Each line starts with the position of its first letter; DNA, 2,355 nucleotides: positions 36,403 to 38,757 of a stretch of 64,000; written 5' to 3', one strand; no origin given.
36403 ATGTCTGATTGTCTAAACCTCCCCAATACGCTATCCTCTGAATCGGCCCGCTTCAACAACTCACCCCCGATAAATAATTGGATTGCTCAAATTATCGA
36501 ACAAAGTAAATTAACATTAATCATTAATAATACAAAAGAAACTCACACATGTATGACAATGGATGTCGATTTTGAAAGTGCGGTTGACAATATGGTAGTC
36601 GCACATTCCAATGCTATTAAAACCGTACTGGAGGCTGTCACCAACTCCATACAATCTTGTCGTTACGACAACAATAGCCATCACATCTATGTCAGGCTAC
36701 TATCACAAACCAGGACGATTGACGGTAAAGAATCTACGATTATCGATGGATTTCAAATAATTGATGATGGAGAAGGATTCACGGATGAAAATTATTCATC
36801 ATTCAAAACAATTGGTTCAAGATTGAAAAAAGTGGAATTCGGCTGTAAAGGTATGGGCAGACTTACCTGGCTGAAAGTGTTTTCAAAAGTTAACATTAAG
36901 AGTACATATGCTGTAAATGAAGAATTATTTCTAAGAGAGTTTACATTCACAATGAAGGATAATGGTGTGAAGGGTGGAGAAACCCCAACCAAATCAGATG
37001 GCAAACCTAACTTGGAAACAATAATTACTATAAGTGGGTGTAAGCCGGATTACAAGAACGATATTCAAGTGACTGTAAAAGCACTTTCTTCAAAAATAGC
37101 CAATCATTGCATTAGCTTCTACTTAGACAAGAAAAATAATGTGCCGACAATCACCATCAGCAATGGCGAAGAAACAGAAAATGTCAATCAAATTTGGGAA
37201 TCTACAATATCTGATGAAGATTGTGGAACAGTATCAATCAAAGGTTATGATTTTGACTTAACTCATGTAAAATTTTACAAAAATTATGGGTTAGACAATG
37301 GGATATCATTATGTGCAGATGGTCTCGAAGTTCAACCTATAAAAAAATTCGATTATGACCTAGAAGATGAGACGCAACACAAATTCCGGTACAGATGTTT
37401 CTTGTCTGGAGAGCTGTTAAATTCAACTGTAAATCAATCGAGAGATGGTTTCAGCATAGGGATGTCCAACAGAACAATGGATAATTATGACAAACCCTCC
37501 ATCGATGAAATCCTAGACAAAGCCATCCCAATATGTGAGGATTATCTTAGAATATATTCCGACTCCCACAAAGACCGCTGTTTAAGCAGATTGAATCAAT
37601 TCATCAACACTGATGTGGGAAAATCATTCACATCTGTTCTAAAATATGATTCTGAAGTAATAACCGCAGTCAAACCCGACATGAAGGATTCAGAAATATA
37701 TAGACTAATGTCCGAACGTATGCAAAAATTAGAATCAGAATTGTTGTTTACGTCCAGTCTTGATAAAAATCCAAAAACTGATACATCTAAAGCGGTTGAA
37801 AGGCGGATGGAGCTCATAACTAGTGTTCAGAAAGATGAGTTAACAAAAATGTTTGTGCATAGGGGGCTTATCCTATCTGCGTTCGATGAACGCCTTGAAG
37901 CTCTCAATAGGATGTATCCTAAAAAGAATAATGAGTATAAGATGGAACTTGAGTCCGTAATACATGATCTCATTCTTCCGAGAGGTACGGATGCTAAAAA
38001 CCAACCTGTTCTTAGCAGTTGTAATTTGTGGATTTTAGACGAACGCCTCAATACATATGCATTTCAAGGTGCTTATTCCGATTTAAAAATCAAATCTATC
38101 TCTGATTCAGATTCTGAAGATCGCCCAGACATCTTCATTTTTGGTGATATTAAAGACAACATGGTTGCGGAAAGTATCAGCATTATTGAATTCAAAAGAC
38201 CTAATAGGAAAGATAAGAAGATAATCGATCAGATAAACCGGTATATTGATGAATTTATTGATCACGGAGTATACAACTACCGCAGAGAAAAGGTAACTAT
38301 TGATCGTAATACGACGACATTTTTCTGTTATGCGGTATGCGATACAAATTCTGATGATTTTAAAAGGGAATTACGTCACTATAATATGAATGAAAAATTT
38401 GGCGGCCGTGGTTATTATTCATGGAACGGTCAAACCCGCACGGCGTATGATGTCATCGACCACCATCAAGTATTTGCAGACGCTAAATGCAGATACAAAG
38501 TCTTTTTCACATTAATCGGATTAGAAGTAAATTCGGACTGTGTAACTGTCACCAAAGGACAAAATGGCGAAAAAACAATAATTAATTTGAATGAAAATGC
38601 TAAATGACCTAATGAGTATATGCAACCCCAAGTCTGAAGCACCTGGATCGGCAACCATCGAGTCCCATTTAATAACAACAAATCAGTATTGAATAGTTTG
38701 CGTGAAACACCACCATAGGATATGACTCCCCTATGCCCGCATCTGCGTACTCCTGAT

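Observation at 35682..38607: Orphan gene plus GHKL-ATPase/PD-(D/E)xK-nuclease fusion in an AT-rich insert: candidate uncharacterised defence module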

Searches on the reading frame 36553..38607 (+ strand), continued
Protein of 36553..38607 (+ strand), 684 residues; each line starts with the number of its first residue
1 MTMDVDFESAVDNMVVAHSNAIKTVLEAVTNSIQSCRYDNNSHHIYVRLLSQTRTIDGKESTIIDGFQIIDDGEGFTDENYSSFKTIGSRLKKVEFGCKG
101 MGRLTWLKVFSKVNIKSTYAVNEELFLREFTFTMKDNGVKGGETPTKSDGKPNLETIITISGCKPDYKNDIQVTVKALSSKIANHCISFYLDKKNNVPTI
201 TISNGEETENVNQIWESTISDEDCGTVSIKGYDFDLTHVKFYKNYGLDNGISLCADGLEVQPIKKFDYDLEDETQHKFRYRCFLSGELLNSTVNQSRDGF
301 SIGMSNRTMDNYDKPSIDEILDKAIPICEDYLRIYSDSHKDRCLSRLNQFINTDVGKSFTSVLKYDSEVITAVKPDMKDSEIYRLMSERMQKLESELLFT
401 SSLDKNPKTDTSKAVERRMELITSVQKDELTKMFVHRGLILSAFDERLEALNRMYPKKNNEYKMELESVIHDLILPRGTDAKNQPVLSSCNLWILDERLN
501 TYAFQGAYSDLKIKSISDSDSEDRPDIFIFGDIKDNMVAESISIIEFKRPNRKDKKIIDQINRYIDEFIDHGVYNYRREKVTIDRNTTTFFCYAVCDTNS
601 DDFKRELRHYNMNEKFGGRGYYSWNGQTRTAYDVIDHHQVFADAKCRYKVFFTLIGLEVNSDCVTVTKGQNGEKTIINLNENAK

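Call 35: list_cluster_members(proteins=[P0087, P0079, P0097, P0071, P0046, P0037, P0001, P0016, P0059, P0062])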
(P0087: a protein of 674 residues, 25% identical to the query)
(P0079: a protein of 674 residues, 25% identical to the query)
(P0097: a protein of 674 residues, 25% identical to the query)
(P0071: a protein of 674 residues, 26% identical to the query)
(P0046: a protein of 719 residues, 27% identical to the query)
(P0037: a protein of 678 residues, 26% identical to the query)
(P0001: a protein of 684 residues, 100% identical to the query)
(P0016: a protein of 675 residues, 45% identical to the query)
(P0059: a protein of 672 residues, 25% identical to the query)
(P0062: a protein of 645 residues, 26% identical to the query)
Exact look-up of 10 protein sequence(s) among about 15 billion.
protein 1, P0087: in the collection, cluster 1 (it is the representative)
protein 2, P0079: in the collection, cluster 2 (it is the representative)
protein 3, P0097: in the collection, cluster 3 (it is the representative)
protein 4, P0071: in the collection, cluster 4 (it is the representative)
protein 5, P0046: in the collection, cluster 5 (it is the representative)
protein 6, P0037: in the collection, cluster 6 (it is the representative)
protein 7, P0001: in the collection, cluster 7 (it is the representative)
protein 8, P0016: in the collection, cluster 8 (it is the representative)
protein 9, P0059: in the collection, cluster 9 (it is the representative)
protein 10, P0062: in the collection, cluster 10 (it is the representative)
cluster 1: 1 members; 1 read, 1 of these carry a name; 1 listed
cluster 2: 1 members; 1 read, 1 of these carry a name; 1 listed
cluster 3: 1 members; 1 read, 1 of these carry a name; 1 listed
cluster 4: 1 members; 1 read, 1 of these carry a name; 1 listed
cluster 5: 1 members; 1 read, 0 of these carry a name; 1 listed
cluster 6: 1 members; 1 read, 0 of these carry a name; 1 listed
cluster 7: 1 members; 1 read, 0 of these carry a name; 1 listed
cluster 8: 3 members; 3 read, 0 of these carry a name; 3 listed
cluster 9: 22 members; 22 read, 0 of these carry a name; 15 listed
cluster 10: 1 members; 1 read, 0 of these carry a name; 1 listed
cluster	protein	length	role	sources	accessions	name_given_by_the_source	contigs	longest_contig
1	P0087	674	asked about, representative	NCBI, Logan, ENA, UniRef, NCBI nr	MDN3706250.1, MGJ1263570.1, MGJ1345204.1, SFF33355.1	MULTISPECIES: hypothetical protein [Bacteroidota] | Histidine kinase-, DNA gyrase B-, and HSP90-like ATPase n=4 Tax=Bacteroidota TaxID=976 ...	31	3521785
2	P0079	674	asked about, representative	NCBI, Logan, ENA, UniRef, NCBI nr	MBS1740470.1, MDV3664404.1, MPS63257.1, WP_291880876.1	hypothetical protein [Chryseobacterium sp.] | ATP-binding protein n=1 Tax=Elizabethkingia anophelis TaxID=1117645 RepID=A0AAE4T5C2_9FLAO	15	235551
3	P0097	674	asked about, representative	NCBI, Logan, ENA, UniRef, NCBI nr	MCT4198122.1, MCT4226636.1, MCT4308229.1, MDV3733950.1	hypothetical protein HZP19_10135 [Elizabethkingia anophelis] | hypothetical protein n=1 Tax=Elizabethkingia TaxID=308865 RepID=UPI00162423D5 | hypothetical protein [Elizabethkingia anophelis]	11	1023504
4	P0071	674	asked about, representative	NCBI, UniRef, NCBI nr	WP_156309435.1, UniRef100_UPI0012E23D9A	hypothetical protein [Sphingobacterium endophyticum] | hypothetical protein n=1 Tax=Sphingobacterium endophyticum TaxID=2546448 ...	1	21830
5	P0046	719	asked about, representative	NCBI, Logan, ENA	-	-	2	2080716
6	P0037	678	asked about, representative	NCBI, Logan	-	-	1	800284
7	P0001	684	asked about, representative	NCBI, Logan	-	-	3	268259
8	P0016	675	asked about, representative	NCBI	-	-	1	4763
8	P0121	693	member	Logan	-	-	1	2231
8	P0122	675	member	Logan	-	-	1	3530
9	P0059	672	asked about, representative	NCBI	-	-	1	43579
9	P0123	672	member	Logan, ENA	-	-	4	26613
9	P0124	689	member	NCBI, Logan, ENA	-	-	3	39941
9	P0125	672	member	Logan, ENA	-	-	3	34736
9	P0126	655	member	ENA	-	-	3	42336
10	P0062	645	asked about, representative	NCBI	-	-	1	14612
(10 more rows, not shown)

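Call 73: find_encoding_contigs(protein=P0003, flank=8000, max_places=2)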
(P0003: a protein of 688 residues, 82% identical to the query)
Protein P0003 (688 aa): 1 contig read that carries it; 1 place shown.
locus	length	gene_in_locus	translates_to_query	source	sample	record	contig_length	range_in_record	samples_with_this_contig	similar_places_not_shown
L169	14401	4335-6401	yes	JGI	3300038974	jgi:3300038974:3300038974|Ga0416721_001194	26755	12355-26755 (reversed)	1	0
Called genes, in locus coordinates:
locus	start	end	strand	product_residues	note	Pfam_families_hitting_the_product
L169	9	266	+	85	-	-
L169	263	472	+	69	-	-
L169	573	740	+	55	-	-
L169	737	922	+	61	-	PF17723:RHH_8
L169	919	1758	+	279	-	PF00239:Resolvase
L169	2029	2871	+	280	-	-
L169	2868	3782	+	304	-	-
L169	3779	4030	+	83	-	-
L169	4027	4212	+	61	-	-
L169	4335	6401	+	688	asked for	-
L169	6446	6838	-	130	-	-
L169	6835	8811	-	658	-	PF13476:AAA_23 (faint)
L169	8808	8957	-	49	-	-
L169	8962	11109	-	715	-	PF00176:SNF2-rel_dom (faint), PF00270:DEAD, PF04851:ResIII, PF00271:Helicase_C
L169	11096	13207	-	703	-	-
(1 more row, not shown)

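Call 74: find_encoding_contigs(protein=P0004, flank=8000, max_places=2)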
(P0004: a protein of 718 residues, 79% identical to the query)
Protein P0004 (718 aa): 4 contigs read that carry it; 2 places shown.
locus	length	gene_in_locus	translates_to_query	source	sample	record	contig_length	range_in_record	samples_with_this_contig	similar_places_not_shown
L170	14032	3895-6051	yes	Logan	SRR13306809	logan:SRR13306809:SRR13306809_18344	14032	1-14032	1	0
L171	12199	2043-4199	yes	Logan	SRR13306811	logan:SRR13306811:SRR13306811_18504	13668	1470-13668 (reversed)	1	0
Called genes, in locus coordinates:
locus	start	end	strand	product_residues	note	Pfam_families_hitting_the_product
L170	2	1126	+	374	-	?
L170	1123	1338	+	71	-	-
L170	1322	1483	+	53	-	-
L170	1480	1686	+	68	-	-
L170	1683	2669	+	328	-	PF00239:Resolvase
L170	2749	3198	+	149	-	-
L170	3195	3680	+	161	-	-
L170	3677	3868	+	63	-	-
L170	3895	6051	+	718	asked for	-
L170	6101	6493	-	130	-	-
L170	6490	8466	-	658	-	PF02463:SMC_N (faint), PF13476:AAA_23 (weak)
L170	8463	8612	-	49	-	-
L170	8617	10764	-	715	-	PF00270:DEAD, PF04851:ResIII, PF00176:SNF2-rel_dom (faint), PF00271:Helicase_C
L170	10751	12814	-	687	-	-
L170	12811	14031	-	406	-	?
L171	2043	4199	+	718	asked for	-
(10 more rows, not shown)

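Call 84: search_protein_families(library=phrogs, proteins=[window:36553-38607:+], max_evalue=0.01)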
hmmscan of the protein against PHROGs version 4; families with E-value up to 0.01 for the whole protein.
window:36553-38607:+ (684 aa): 0 families

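Call 87: search_dna_similar(query=window:36553-38604:+, collection=plasmids, mode=protein, max_rows=15)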
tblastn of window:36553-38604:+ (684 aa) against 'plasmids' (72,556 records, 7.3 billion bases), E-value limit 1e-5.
Records with a match: 48; places in all: 48; records where one place covers at least 80% of the query: 46.
Best place of each record, by identity: <60% 48.
By first word of the organism name: Agrobacterium 16; Rhizobium 5; Rhodococcus 4; Phaeobacter 3; Candidatus 2; Acinetobacter 2; Bradyrhizobium 2; Subdoligranulum 1; Salinivibrio 1; Vibrio 1; and 11 more.
By predicted mobility (MOB-suite, as given by PLSDB): conjugative 27; non-mobilizable 15; mobilizable 6.
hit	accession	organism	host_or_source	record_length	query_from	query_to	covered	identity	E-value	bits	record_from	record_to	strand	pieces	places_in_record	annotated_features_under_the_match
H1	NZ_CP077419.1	Rhodococcus qingshengii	pure culture,oil-contaminated water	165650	1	660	96%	26.1%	8e-45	181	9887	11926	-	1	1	hypothetical protein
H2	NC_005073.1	Rhodococcus erythropolis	-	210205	1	660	96%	26.1%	8e-45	181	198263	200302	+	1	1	hypothetical protein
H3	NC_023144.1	Rhodococcus pyridinivorans SB3094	-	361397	2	660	96%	26.1%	2e-42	173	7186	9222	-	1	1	hypothetical protein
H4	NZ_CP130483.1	Rhodococcus aetherivorans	Bacteria, whole organism,Rough variant ...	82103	2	660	96%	26.1%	2e-42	173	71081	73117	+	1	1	ATP-binding protein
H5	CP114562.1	Candidatus Manganitrophus sp.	activated carbon metagenome,metagenomic ...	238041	16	659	94%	26.4%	3e-47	187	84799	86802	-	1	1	ATP-binding protein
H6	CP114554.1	Candidatus Manganitrophus sp.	activated carbon metagenome,metagenomic ...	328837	16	659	94%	26.4%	3e-47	187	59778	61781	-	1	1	ATP-binding protein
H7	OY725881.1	Subdoligranulum variabile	-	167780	5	657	95%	26.0%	2e-44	179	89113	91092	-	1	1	record has no annotation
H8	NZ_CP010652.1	Phaeobacter inhibens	cell culture,zooplankton aquaculture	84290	2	659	96%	25.7%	5e-33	144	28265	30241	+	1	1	ATP-binding protein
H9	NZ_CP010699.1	Phaeobacter inhibens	cell culture,cleaning system aquaculture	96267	2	659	96%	25.7%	5e-33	144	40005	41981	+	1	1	ATP-binding protein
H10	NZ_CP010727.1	Phaeobacter inhibens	cell culture,clam larvae aquaculture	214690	2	659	96%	25.7%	5e-33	144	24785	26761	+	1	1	ATP-binding protein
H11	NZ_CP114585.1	Salinivibrio proteolyticus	-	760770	1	657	96%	25.7%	1e-50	198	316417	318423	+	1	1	ATP-binding protein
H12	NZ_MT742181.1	Acinetobacter johnsonii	-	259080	1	660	96%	25.5%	3e-43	176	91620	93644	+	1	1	ATP-binding protein | DUF3800 domain-containing protein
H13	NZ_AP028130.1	Vibrio fluvialis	Homo sapiens,Stool sample from a ...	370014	1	657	96%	25.6%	1e-50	198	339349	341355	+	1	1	ATP-binding protein | Shedu immune nuclease family protein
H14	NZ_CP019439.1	Thioclava nitratireducens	pure culture,Surface seawater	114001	2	659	96%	25.5%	6e-33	144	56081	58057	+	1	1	ATP-binding protein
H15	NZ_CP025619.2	Acinetobacter schindleri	whole organism,air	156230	1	661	97%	25.2%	1e-43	177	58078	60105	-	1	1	ATP-binding protein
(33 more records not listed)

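Call 88: get_annotated_region(hit=H13, flank=6000)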
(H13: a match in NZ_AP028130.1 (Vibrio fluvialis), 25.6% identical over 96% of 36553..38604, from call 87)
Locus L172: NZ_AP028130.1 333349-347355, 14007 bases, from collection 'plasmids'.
description: Vibrio fluvialis strain IDH05335 plasmid pIDH5335-1
organism: Vibrio fluvialis (NCBI taxid 676)
taxonomy: Bacteria; Pseudomonadota; Gammaproteobacteria; Vibrionales; Vibrionaceae; Vibrio; Vibrio fluvialis
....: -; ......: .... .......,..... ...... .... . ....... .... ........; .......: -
typing (MOB-suite, as given by PLSDB): mobilizable; replicon IncC; relaxase MOBH
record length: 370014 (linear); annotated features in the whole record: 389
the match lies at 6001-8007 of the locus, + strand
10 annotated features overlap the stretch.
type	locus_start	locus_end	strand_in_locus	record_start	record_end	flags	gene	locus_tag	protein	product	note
CDS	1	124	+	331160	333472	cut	hsdR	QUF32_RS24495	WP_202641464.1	EcoAI/FtnUII family type I restriction enzme subunit R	GO:0009307 - DNA restriction-modification system [Evidence IEA]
CDS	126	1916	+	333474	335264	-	-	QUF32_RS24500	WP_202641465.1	AAA family ATPase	-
CDS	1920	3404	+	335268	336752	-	-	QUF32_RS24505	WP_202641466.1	class I SAM-dependent DNA methyltransferase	-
CDS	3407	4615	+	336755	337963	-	-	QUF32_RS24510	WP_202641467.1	restriction endonuclease subunit S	GO:0006304 - DNA modification [Evidence IEA]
CDS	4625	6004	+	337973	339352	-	-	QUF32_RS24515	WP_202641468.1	Shedu immune nuclease family protein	-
CDS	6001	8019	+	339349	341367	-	-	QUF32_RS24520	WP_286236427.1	ATP-binding protein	-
CDS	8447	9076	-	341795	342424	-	-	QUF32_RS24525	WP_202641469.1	hypothetical protein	-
CDS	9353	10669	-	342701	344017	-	-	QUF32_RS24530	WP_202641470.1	PAS domain-containing methyl-accepting chemotaxis protein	GO:0006935 - chemotaxis [Evidence IEA]; GO:0007165 - signal transduction [Evidence IEA]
CDS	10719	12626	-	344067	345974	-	-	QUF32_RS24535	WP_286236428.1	methyl-accepting chemotaxis protein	GO:0006935 - chemotaxis [Evidence IEA]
CDS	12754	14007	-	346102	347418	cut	-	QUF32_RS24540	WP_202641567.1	EAL domain-containing protein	-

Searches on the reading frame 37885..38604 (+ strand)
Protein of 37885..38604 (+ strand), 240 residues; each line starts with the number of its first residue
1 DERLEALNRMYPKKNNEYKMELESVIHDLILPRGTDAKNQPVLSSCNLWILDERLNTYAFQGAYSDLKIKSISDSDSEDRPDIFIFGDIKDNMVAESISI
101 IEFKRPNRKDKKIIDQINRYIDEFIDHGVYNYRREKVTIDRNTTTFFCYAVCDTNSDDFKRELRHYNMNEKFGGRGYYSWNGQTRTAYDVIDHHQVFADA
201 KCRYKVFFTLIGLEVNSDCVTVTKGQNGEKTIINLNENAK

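Call 52: predict_structure(alignment_id=A2)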
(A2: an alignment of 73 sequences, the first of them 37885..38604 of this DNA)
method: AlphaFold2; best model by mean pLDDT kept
length: 240 residues; sequences in the alignment: 73
mean_pLDDT: 88.5   pTM: 0.82
mean pLDDT of the five models: 88.5, 87.4, 87.3, 87.1, 86.2
residues with pLDDT >= 90: 139; 70-90: 75; 50-70: 25; < 50: 1
segments of 3 or more residues with pLDDT < 50: none
pLDDT, mean of each block of 10 residues (from residue 1): 64 61 83 93 91 92 95 97 96 97 82 93 97 94 97 88 93 93 96 88 85 84 86 77
secondary structure, 60 per line:
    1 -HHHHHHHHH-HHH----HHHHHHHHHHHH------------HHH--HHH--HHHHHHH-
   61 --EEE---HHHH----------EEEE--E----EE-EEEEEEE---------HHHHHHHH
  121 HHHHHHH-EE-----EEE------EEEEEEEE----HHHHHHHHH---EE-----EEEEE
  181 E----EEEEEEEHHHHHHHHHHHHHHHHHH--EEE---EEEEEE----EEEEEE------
elements in order: H2-10 H19-30 H53-59 E63-65 H69-72 E83-86 E97-103 H113-127 E136-138 E145-152 H157-165 E176-181 E186-192 H193-210 E213-215 E219-224 E229-234

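Call 58: fold_search(model_id=the predicted structure, library=pdb)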
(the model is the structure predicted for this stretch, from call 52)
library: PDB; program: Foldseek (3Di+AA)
matches with E <= 10: 341; with E <= 0.001: 0
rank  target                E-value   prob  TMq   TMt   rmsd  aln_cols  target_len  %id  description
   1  6hz4_N                5.5e-02  0.75  0.25  0.37   6.8       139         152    8  Structure of McrBC without DNA binding domains (one half of the full complex) (released 2019-07-24)
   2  7vsr_M                1.1e-01  0.41  0.28  0.23   8.9       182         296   11  Structure of McrBC (stalkless mutant) (released 2023-02-15)
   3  8v10_C                1.9e-01  0.89  0.16  0.36   7.8        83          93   16  Structure of a Saccharomyces cerevisiae Mps1 peptide bound to dwarf Ndc80 Complex (released 2024-05-15)
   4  8q3y_A                2.2e-01  0.38  0.24  0.15   7.2       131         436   11  Crystal structure of apo Can2 from Thermoanaerobacter brockii (released 2023-11-22)
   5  8zue_A                2.5e-01  0.28  0.26  0.14   9.0       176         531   11  cryo-electron microscopy (cryo-EM) structure of the Hachiman defense system from Escherichia coli (released 2025-03-26)
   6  6hz4_M                3.4e-01  0.18  0.26  0.20   9.4       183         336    7  Structure of McrBC without DNA binding domains (one half of the full complex) (released 2019-07-24)
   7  5c4p                  5.2e-01  0.23  0.13  0.26  14.4       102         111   14  Crystal structure of ArsI C-As lyase solved by Ni-SAD phasing (released 2016-07-13)
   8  4u0l_A                5.9e-01  0.03  0.12  0.09  21.9       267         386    9  Structure of the Vibrio cholerae di-nucleotide cyclase (DncV) mutant D131A-D133A (released 2014-09-17)
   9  5vfx_A                6.3e-01  0.06  0.08  0.16  16.0        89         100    9  Structure of an accessory protein of the pCW3 relaxosome in complex with the origin of transfer (oriT) DNA (released 2018-04-18)
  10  5vfx_F                6.3e-01  0.06  0.08  0.15  15.8        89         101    9  Structure of an accessory protein of the pCW3 relaxosome in complex with the origin of transfer (oriT) DNA (released 2018-04-18)
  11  5c68                  6.7e-01  0.20  0.15  0.28  13.3       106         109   10  Crystal structure of C-As lyase at 1.46 Angstroms resolution (released 2016-07-13)
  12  5d4f                  6.7e-01  0.16  0.13  0.26  14.3       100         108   17  Crystal structure of C-As lyase with Fe(III) (released 2016-09-07)
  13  5umq_B                6.7e-01  0.12  0.16  0.27  16.9       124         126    7  Crystal structure of TnmS1, an antibiotic binding protein from Streptomyces sp. CB03234 (released 2018-07-04)
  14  5uhj_B                7.1e-01  0.13  0.16  0.28  16.7       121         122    7  The crystal structure of a natural product biosynthetic enzyme from Streptomyces sp. CB03234 (released 2017-01-25)
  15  3r4q_C                7.5e-01  0.21  0.16  0.27  16.3       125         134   12  Crystal structure of Lactoylglutathione lyase from Agrobacterium tumefaciens (released 2011-04-06)
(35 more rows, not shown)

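Call 67: search_protein_families(library=pfam, proteins=[window:37885-38604:+], max_evalue=10)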
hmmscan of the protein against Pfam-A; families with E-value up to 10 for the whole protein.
window:37885-38604:+ (240 aa): 1 family
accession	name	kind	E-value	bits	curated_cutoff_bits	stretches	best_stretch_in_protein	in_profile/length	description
PF04313.20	HSDR_N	-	0.047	14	25.1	1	70-124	121-165/198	Type I restriction enzyme R protein N terminus (HSDR_N)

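Call 77: fold_search(model_id=the predicted structure, library=viral)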
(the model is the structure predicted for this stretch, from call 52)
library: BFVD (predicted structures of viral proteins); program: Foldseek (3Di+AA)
matches with E <= 10: 737; with E <= 0.001: 0
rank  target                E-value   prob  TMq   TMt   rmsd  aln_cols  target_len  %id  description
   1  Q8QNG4                4.4e-03  0.89  0.27  0.14  15.0       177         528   11  EsV-1-115 [Ectocarpus siliculosus virus 1 (isolate New Zealand/Kaikoura/1988)]
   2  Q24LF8                1.3e-02  0.85  0.26  0.42   6.7       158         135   12  Uncharacterized protein [Clostridium phage phiCD119 (strain Clostridium difficile/United States/Govind/2006)]
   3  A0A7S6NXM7            1.8e-02  0.60  0.27  0.32  13.3       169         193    9  Uncharacterized protein [Bathycoccus sp. RCC716 virus 1]
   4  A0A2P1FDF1            1.9e-02  0.66  0.25  0.33  15.9       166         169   14  (no name in the UniProt tables at hand)
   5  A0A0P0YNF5            2.5e-02  0.66  0.23  0.26   8.1       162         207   12  (no name in the UniProt tables at hand)
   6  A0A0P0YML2            3.3e-02  0.41  0.26  0.12  12.0       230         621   11  (no name in the UniProt tables at hand)
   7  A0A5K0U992            4.2e-02  0.13  0.19  0.13  22.2       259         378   12  Uncharacterized protein [Yasminevirus sp. GU-2018]
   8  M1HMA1                6.9e-02  0.44  0.31  0.24  10.4       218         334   13  (no name in the UniProt tables at hand)
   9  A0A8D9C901            7.8e-02  0.35  0.28  0.31  16.1       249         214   10  Gp1.5 [uncultured marine phage]
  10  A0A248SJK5            7.8e-02  0.14  0.15  0.12   9.7       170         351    6  (no name in the UniProt tables at hand)
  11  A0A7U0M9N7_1          9.4e-02  0.13  0.21  0.05  12.9       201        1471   11  RNA-dependent RNA polymerase (Fragment) [Soybean thrips negative-stranded RNA virus 2]
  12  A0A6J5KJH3            1.0e-01  0.21  0.21  0.24  10.0       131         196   13  Uncharacterized protein [uncultured Caudovirales phage]
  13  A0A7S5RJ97            1.4e-01  0.20  0.12  0.19  12.3        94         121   15  Uncharacterized protein [Rhizobium phage RHph_I1_9]
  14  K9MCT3                1.4e-01  0.18  0.24  0.23  11.2       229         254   10  (no name in the UniProt tables at hand)
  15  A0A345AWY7            1.5e-01  0.09  0.13  0.10  15.2       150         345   13  (no name in the UniProt tables at hand)
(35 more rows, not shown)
